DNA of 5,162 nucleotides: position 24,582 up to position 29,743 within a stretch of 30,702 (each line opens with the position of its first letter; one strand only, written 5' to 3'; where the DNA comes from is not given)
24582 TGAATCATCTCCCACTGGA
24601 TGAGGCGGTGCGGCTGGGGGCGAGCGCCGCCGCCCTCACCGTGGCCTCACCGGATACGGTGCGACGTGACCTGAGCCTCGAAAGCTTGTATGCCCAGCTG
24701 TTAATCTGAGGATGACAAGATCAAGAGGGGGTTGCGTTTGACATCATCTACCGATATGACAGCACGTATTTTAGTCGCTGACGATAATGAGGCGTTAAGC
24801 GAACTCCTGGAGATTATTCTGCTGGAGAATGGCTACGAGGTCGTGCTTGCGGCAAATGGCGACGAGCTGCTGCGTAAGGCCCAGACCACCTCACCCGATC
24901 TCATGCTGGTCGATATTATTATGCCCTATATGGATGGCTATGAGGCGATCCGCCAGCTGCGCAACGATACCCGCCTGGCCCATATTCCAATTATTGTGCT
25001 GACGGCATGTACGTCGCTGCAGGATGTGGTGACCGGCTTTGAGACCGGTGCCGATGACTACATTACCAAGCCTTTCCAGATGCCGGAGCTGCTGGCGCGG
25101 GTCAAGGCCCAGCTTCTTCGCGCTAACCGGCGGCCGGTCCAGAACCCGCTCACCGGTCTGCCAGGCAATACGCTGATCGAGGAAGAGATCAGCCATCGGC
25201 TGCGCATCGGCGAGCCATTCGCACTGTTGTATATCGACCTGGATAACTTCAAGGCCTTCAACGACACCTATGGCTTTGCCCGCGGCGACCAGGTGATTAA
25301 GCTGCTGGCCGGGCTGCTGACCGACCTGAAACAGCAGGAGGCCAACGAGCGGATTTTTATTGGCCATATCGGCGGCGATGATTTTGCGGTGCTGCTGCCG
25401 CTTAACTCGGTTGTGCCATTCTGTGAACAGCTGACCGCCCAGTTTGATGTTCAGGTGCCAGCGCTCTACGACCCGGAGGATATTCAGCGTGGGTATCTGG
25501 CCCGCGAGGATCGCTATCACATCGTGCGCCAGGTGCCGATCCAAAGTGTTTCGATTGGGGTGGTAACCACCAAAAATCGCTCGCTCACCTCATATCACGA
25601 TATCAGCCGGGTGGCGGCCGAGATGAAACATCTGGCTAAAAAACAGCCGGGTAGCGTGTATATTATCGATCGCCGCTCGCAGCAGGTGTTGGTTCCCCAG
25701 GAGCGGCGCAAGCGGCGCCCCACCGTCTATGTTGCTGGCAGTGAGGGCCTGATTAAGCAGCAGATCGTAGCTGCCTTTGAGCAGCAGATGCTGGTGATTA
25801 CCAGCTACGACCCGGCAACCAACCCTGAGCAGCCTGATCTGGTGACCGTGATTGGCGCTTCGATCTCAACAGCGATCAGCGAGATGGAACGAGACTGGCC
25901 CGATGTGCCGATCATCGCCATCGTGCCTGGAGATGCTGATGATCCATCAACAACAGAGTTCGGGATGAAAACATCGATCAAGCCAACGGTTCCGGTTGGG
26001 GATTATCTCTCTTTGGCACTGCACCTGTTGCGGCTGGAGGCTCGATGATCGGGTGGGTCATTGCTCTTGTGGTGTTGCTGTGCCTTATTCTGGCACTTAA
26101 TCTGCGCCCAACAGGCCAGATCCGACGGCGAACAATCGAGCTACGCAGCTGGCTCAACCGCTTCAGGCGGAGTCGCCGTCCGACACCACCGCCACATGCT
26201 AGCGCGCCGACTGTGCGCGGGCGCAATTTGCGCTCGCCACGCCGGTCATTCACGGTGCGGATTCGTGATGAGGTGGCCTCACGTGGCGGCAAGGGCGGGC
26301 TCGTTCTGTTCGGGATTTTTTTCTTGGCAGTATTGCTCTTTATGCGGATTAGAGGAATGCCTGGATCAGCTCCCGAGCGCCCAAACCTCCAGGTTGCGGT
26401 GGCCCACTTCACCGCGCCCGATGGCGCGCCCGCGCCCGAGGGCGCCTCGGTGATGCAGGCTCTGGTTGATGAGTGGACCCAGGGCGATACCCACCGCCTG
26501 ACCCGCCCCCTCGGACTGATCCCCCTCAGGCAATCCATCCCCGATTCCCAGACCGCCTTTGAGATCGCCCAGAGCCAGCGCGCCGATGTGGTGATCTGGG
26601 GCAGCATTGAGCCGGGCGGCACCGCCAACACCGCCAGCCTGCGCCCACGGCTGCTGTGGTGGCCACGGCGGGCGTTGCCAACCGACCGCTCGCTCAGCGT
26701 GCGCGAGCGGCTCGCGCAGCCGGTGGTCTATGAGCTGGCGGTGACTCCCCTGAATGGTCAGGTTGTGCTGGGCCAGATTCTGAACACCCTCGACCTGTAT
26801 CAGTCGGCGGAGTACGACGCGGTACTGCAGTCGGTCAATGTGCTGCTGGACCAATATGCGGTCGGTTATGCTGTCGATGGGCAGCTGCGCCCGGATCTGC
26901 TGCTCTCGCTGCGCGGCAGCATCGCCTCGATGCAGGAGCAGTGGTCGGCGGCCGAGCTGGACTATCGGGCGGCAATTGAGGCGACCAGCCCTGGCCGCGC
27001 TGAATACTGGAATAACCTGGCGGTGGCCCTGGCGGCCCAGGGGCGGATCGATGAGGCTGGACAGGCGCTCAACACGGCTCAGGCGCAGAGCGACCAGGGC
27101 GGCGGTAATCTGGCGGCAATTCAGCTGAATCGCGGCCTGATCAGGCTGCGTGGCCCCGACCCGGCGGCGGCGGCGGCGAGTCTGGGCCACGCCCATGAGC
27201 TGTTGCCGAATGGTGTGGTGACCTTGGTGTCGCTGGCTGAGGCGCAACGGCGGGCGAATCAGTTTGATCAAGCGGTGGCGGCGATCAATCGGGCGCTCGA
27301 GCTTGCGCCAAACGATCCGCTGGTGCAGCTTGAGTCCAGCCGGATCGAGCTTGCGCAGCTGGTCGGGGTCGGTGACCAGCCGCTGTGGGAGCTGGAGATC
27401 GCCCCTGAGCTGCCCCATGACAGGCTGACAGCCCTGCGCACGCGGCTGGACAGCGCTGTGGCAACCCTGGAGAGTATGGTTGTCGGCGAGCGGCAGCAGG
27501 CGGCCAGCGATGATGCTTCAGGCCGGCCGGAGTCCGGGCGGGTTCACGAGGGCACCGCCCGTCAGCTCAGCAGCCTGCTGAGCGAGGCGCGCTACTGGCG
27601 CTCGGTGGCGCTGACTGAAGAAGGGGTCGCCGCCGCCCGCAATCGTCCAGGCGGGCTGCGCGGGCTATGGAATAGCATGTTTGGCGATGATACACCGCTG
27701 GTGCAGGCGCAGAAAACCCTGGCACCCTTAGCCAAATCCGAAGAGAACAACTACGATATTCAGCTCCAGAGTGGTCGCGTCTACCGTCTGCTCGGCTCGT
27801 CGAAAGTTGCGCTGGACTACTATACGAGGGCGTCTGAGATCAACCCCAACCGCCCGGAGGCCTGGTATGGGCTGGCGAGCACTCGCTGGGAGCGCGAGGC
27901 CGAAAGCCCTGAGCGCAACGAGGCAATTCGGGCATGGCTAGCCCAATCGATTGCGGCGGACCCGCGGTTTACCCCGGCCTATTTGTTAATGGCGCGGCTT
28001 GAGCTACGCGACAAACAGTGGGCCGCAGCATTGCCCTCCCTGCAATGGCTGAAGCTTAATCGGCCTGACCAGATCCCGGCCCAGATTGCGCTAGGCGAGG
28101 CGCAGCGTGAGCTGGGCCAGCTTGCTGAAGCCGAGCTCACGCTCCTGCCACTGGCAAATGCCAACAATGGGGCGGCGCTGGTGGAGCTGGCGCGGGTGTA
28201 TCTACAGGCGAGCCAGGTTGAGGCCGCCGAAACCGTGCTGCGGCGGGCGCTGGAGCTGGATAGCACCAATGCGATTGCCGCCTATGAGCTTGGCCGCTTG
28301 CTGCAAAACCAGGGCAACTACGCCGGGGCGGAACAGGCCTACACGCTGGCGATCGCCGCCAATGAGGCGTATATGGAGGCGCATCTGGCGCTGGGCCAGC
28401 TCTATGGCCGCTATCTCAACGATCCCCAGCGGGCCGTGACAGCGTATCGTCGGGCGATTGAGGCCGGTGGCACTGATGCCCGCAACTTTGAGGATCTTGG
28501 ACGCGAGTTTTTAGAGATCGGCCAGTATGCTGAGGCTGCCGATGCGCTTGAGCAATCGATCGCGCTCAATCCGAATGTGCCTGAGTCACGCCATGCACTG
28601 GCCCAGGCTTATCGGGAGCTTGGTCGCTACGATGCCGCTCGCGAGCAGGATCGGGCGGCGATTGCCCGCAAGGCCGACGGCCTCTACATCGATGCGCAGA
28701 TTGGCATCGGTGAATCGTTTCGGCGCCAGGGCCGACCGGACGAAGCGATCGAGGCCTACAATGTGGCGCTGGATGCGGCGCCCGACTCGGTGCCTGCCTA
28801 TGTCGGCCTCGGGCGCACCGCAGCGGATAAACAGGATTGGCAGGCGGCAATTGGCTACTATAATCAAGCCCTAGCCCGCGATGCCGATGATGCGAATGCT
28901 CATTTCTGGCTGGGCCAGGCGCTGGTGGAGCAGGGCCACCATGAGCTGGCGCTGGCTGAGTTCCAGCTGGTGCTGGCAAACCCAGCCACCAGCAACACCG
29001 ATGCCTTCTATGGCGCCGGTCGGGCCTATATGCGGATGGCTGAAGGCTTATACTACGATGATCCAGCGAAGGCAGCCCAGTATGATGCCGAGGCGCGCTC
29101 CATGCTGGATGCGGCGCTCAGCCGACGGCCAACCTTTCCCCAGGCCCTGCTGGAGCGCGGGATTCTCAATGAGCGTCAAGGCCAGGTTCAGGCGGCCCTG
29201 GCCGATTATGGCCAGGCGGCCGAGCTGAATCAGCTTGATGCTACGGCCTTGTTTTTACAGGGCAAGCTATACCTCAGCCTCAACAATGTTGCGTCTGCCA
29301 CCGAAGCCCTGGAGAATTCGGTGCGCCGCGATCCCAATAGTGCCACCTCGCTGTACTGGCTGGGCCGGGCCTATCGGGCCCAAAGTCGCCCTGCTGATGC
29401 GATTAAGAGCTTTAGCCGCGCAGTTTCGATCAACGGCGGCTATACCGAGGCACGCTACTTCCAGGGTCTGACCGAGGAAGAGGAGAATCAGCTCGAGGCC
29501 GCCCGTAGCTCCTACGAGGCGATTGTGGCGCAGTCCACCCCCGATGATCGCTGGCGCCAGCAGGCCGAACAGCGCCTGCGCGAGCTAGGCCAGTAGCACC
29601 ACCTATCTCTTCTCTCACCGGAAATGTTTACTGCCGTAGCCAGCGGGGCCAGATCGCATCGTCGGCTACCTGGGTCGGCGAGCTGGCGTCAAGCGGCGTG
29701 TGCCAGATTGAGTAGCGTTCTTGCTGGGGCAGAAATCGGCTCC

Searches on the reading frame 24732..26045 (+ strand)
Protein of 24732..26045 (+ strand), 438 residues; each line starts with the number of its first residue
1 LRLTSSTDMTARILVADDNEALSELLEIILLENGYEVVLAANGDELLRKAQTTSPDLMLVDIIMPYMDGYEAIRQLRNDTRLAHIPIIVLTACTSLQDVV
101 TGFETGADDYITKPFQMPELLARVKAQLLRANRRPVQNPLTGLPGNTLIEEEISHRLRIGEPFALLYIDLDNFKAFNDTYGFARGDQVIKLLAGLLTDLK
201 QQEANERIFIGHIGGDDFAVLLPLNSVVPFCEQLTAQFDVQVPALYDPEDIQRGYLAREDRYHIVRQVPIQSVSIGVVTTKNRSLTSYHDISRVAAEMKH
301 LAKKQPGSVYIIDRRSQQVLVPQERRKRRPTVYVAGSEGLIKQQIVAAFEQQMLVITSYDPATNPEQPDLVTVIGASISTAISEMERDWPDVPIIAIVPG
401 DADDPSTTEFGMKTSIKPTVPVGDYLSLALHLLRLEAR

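Call 12: search_protein_families(library=pfam, proteins=[window:24732-26045:+], max_evalue=0.00001)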
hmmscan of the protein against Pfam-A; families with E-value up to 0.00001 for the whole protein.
window:24732-26045:+ (438 aa): 2 families
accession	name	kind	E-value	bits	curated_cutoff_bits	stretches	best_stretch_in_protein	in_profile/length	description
PF00072.30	Response_reg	-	1.8e-29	102.6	30.2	1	13-125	1-111/111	Response regulator receiver domain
PF00990.26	GGDEF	-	1e-16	61.5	23.8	1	139-226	5-92/161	Diguanylate cyclase, GGDEF domain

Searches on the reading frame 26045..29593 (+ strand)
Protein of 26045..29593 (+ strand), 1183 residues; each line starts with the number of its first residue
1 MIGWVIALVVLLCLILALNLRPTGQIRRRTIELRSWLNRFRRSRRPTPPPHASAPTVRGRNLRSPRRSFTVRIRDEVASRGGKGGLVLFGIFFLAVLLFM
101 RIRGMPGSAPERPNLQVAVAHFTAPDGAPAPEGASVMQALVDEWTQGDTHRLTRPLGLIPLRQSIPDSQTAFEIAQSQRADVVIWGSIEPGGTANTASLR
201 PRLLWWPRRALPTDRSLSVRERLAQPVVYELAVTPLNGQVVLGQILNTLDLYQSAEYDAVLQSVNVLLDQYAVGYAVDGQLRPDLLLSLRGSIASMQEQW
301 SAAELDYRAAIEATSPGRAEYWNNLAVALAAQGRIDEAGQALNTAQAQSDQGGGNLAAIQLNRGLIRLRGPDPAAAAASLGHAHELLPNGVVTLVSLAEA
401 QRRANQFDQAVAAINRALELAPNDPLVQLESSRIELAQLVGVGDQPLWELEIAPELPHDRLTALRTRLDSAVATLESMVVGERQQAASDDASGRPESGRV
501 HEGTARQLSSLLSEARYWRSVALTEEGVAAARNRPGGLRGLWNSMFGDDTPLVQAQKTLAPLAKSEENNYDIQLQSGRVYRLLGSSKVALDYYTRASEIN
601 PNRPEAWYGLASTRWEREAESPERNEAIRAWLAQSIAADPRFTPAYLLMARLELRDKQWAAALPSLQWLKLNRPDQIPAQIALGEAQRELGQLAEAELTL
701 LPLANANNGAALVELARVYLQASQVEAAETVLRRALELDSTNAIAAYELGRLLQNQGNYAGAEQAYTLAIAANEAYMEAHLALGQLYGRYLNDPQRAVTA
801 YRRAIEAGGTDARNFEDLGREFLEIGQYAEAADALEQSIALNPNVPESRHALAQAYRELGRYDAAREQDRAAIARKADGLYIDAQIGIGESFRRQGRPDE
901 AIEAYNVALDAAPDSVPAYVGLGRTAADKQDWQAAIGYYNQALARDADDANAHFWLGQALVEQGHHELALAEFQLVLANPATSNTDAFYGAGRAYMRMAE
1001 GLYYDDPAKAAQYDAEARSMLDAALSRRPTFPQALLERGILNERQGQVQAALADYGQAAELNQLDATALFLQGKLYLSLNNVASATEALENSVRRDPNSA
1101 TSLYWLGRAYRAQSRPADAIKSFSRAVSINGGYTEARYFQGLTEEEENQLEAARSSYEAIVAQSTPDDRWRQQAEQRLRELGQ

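Call 38: search_protein_families(library=pfam, proteins=[window:26045-29593:+], max_evalue=0.00001)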
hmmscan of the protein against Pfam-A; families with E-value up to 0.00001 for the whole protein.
window:26045-29593:+ (1183 aa): 17 families
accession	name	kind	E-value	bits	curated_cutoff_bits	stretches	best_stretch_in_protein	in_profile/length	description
PF13432.12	TPR_16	-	4.9e-59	196.7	32.7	5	1071-1129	2-60/65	Tetratricopeptide repeat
PF07719.23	TPR_2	-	3.3e-53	173.9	27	0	1101-1131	2-32/34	Tetratricopeptide repeat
PF00515.34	TPR_1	-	1.3e-48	161.3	27.8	0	394-424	4-34/34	Tetratricopeptide repeat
PF13431.12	TPR_17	-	8.2e-47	154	24.4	0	835-867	2-34/34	Tetratricopeptide repeat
PF13181.12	TPR_8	-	1.5e-44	146.8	25.7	0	395-424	5-34/34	Tetratricopeptide repeat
PF14559.12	TPR_19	-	2.3e-42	143.6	25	1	826-868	5-47/68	Tetratricopeptide repeat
PF13428.12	TPR_14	-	3.8e-40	132.6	23.5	0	394-430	4-40/44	Tetratricopeptide repeat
PF13414.12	TPR_11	-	2.4e-38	130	26.8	2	927-964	5-42/42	TPR repeat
PF13424.12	TPR_12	-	2.3e-32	111.5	30.1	2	848-913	5-76/77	Tetratricopeptide repeat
PF13176.12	TPR_7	-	8.1e-24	82.1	27.9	0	918-949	1-34/36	Tetratricopeptide repeat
PF13174.12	TPR_6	-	8.6e-24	83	26.3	0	883-915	1-33/33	Tetratricopeptide repeat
PF23914.1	TPR_CcmH_CycH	-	9.2e-21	74.8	42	0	895-978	63-149/158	Cytochrome c-type biogenesis protein H TPR domain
PF12895.13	ANAPC3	-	2.8e-19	69.6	27.2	0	1045-1124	2-80/82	Anaphase-promoting complex, cyclosome, subunit 3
PF13371.12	TPR_9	-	9.2e-14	51.7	35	0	1016-1066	13-63/73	Tetratricopeptide repeat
PF25062.1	ARM_TT21_N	-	1.2e-11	45.2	40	0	825-935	113-221/222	Tetratricopeptide repeat protein 21 N-terminal ARM repeat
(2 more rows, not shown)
